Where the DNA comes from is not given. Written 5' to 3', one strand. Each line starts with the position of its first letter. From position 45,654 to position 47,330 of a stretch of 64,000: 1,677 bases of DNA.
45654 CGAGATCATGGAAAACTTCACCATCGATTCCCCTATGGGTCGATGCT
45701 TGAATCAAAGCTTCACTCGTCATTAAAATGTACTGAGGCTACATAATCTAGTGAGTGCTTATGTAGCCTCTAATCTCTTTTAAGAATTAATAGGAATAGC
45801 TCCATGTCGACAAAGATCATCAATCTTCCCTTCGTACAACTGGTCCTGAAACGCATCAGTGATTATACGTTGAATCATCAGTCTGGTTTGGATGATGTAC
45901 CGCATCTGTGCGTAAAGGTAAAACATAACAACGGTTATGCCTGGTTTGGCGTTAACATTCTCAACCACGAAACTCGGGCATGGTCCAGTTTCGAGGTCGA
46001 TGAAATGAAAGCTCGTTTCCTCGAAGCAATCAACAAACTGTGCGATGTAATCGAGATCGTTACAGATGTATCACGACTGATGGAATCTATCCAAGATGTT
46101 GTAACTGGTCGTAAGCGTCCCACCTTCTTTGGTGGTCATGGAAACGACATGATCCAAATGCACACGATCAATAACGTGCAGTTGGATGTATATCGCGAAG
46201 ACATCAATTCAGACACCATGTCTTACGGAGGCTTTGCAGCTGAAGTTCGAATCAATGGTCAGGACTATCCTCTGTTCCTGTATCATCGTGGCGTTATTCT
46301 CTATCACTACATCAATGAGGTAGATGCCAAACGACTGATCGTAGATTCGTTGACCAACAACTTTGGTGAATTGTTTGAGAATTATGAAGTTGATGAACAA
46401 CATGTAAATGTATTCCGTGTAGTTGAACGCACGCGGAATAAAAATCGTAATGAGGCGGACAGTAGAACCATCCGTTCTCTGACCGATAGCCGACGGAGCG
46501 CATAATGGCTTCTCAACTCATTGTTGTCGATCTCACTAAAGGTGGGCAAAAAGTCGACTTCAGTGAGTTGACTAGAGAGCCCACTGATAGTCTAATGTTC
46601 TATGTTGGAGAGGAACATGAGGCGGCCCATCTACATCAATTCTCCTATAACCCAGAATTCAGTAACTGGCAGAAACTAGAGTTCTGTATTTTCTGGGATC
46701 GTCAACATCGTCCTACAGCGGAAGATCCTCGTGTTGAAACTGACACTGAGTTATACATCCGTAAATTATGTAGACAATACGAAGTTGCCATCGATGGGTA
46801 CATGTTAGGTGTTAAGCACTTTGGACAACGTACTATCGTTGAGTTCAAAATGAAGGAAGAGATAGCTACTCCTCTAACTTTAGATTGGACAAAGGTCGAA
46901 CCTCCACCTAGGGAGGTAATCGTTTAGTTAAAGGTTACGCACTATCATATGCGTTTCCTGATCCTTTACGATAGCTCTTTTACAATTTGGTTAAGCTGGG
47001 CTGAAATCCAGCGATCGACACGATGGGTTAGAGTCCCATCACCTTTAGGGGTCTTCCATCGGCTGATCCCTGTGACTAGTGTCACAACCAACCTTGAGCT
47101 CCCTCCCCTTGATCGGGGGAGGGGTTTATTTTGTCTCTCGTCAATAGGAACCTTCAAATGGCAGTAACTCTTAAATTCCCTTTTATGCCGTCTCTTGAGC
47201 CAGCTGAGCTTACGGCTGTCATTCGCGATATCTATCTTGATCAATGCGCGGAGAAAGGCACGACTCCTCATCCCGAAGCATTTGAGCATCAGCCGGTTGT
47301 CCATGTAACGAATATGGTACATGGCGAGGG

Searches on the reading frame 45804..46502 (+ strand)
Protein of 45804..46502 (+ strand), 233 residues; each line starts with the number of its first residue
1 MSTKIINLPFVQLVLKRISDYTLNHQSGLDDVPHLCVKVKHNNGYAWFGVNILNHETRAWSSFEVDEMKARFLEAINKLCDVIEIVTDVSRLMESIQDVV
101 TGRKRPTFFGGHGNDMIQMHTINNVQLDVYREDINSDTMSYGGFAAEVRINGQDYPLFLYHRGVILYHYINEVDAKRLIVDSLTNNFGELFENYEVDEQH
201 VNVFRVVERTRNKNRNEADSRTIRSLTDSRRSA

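Call 38: search_dna_similar(query=window:45804-46502:+, collection=phages, mode=protein, max_rows=60, max_evalue=0.001, rows=spread)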
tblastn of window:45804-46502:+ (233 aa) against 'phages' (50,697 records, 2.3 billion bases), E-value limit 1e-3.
Records with a match: 64; places in all: 64; records where one place covers at least 80% of the query: 64.
Best place of each record, by identity: >=99% 6; 90-95% 1; <60% 57.
By first word of the organism name: Pseudomonas 64.
By host as written in the record: Pseudomonas aeruginosa 25; - 8; Pseudomonas aeruginosa PAO1 8; Pseudomonas sp. 3; Pseudomonas aeruginosa ATCC 10145 2; Pseudomonas aeruginosa 147 2; Pseudomonas syringae actinidae 2; Pseudomonas aeruginosa strain PAO1 2; and 11 more.
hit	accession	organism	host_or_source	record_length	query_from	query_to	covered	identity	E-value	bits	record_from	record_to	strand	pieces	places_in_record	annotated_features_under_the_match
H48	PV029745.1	Pseudomonas phage phiHQ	Pseudomonas aeruginosa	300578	1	233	100%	100.0%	1e-155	483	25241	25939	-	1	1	hypothetical protein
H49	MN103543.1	Pseudomonas phage vB_PaeM_PS119XW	-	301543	1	233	100%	100.0%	1e-155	483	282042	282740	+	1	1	hypothetical protein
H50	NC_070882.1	Pseudomonas phage vB_PaeM_PS119XW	-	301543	1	233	100%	100.0%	1e-155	483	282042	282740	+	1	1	hypothetical protein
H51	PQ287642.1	Pseudomonas phage HHBS36_1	Pseudomonas aeruginosa BWKH36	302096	1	233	100%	100.0%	1e-155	483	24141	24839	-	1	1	hypothetical protein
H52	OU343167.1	Pseudomonas phage vB_PaeM_phiLBG22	-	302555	1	233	100%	100.0%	1e-155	483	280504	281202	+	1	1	record has no annotation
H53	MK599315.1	Pseudomonas phage PA1C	Pseudomonas aeruginosa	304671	1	233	100%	100.0%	1e-155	483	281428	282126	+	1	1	hypothetical protein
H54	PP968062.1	Pseudomonas phage HPP-Temi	Pseudomonas aeruginosa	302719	1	233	100%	91.0%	2e-142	445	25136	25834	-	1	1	hypothetical protein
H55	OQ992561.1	Pseudomonas phage ANB1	Pseudomonas aeruginosa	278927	3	225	96%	52.4%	1e-68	233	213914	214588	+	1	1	hypothetical protein (x2)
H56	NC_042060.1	Pseudomonas phage PA7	Pseudomonas aeruginosa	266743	3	225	96%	52.4%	3e-68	233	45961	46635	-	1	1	hypothetical protein (x2)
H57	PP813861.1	Pseudomonas phage vB_PaeM_FBPa36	Pseudomonas sp.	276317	3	225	96%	52.4%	3e-68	233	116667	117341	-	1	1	hypothetical protein (x2)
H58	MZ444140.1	Pseudomonas phage PA7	Pseudomonas aeruginosa Y12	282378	3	225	96%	52.4%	4e-68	232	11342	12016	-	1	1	hypothetical protein (x2)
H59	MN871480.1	Pseudomonas phage PaSz-1_45_270k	Pseudomonas aeruginosa PAO1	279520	3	225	96%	51.9%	9e-68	231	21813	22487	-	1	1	record has no annotation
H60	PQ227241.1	Pseudomonas phage vB_PaeM_HUST_1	Pseudomonas aeruginosa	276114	3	225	96%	51.9%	1e-67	231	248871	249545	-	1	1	hypothetical protein (x2)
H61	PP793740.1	Pseudomonas phage vB_PaM_W10-2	Pseudomonas aeruginosa ATCC 27853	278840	3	225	96%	51.9%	1e-67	231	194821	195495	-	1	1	hypothetical protein (x2)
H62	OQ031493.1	Pseudomonas phage MRostami-2023c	Pseudomonas sp.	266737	3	225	96%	51.9%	1e-67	230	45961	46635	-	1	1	record has no annotation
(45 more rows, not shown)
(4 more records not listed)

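Call 77: find_related_loci(query=A6, collection=viral_contigs, flank=7000)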
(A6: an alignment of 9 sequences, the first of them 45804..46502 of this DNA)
Query A6 (233 aa) in viral_contigs; peptide patterns used: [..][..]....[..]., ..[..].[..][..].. (x = any residue, [..] = any of these).
62 stretches matched a pattern; 21 encode a relative of the query (tblastn E <= 1e-3); 21 distinct loci.
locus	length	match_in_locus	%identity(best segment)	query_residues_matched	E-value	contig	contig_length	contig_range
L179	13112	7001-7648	56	1-218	1e-76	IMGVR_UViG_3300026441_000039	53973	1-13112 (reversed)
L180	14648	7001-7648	56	1-218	1e-76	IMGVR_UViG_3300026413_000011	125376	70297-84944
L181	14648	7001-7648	56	1-218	1e-76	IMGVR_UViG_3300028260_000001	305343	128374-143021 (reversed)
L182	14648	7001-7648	56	1-218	1e-76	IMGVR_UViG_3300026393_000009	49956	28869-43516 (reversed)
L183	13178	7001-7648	56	1-218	1e-76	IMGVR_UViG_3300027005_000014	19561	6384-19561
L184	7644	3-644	49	8-217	6e-73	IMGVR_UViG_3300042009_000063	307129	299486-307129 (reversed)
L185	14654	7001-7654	52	1-217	1e-72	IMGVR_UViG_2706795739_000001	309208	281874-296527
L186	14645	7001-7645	51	1-218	1e-72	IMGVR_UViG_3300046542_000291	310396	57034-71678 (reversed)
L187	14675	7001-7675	52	3-225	3e-72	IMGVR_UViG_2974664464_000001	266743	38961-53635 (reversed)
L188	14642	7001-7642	52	1-215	4e-72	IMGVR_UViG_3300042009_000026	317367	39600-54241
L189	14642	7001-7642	53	1-215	6e-72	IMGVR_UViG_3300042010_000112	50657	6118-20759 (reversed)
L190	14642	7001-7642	53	1-215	1e-71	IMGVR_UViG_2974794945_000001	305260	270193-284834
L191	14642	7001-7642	53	1-215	5e-71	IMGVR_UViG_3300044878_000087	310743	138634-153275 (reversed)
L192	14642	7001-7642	50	1-215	8e-70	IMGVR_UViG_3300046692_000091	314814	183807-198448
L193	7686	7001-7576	45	1-191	2e-61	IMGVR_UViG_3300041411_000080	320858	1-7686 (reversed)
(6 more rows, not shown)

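Call 99: search_protein_families(library=phrogs, proteins=[window:45804-46502:+], max_evalue=0.001)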
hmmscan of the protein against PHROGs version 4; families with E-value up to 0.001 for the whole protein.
window:45804-46502:+ (233 aa): 1 family
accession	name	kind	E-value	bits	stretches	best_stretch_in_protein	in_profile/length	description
phrog_15052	-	unknown function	7.6e-91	304.2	1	1-216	1-217/219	-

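Call 103: find_related_loci(query=A6, collection=metagenome_contigs, flank=5000)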
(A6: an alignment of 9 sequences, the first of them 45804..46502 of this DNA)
Query A6 (233 aa) in metagenome_contigs; peptide patterns used: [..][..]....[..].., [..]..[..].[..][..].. (x = any residue, [..] = any of these).
145 stretches matched a pattern; 10 encode a relative of the query (tblastn E <= 1e-3); 10 distinct loci.
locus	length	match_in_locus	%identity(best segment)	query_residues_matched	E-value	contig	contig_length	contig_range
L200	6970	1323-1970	56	1-218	4e-77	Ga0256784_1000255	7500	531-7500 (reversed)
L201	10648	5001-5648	56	1-218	4e-77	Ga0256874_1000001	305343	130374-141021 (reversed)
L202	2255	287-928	54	1-215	7e-76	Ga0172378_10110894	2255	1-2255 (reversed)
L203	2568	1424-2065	52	1-215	1e-73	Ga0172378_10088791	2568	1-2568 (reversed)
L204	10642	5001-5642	49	1-215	2e-68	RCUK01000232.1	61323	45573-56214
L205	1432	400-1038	42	1-215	2e-65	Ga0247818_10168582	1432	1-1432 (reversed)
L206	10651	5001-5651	42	1-215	1e-60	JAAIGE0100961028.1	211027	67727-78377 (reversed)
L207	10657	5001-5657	38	1-221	3e-50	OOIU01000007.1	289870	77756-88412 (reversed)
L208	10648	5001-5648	32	11-215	4e-40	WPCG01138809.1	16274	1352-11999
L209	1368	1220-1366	55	1-48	3e-14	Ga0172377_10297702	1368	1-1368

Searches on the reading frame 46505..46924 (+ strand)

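Call 21: search_protein_families(library=pfam, proteins=[window:46505-46924:+], max_evalue=0.01)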
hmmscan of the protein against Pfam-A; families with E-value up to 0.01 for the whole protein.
window:46505-46924:+ (140 aa): 0 families

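Call 99: search_protein_families(library=phrogs, proteins=[window:46505-46924:+], max_evalue=0.001)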
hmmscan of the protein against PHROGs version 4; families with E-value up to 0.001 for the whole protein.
window:46505-46924:+ (140 aa): 1 family
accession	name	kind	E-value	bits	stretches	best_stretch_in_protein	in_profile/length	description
phrog_16349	-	unknown function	2e-36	126.3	1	1-138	1-138/139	-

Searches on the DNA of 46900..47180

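Call 108: search_rna_families(source=window, start=46900, end=47180, threshold=evalue, max_evalue=10, show_alignments=2)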
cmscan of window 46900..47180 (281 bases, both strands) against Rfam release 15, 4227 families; matches with E-value up to 10: 8.
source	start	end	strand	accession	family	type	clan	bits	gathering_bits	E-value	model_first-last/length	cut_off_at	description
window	47023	47132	+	RF02883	BcKCsr2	Gene; sRNA;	-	20.7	40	0.0098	1-129/129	no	Burkholderia sRNA 2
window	47097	47130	+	RF01345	CRISPR-DR35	Gene; CRISPR;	-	17.3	35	0.76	1-36/36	no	CRISPR RNA direct repeat element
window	47098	47131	-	RF01323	CRISPR-DR10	Gene; CRISPR;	-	14.1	39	2.2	1-37/37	no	CRISPR RNA direct repeat element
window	47051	47079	-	RF03092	Ocean-VII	Gene; sRNA;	-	13.1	53.5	0.24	1-41/41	no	Ocean-VII RNA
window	46900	46964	-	RF03023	rpfG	Gene; sRNA;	-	13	75.9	2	1-74/85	3'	rpfG RNA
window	46966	47039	+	RF00066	U7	Gene; snRNA;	-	12.7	34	2.5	1-62/62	no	U7 small nuclear RNA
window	46958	47021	-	RF00521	SAM_alpha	Cis-reg; riboswitch;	-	12.5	36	2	1-79/79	no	Alpha-proteobacteria SAM riboswitch aptamer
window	47080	47131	-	RF02628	Hrs1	Gene; sRNA;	-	12.2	56.4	8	1-74/74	no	Hfq-regulated sRNA 1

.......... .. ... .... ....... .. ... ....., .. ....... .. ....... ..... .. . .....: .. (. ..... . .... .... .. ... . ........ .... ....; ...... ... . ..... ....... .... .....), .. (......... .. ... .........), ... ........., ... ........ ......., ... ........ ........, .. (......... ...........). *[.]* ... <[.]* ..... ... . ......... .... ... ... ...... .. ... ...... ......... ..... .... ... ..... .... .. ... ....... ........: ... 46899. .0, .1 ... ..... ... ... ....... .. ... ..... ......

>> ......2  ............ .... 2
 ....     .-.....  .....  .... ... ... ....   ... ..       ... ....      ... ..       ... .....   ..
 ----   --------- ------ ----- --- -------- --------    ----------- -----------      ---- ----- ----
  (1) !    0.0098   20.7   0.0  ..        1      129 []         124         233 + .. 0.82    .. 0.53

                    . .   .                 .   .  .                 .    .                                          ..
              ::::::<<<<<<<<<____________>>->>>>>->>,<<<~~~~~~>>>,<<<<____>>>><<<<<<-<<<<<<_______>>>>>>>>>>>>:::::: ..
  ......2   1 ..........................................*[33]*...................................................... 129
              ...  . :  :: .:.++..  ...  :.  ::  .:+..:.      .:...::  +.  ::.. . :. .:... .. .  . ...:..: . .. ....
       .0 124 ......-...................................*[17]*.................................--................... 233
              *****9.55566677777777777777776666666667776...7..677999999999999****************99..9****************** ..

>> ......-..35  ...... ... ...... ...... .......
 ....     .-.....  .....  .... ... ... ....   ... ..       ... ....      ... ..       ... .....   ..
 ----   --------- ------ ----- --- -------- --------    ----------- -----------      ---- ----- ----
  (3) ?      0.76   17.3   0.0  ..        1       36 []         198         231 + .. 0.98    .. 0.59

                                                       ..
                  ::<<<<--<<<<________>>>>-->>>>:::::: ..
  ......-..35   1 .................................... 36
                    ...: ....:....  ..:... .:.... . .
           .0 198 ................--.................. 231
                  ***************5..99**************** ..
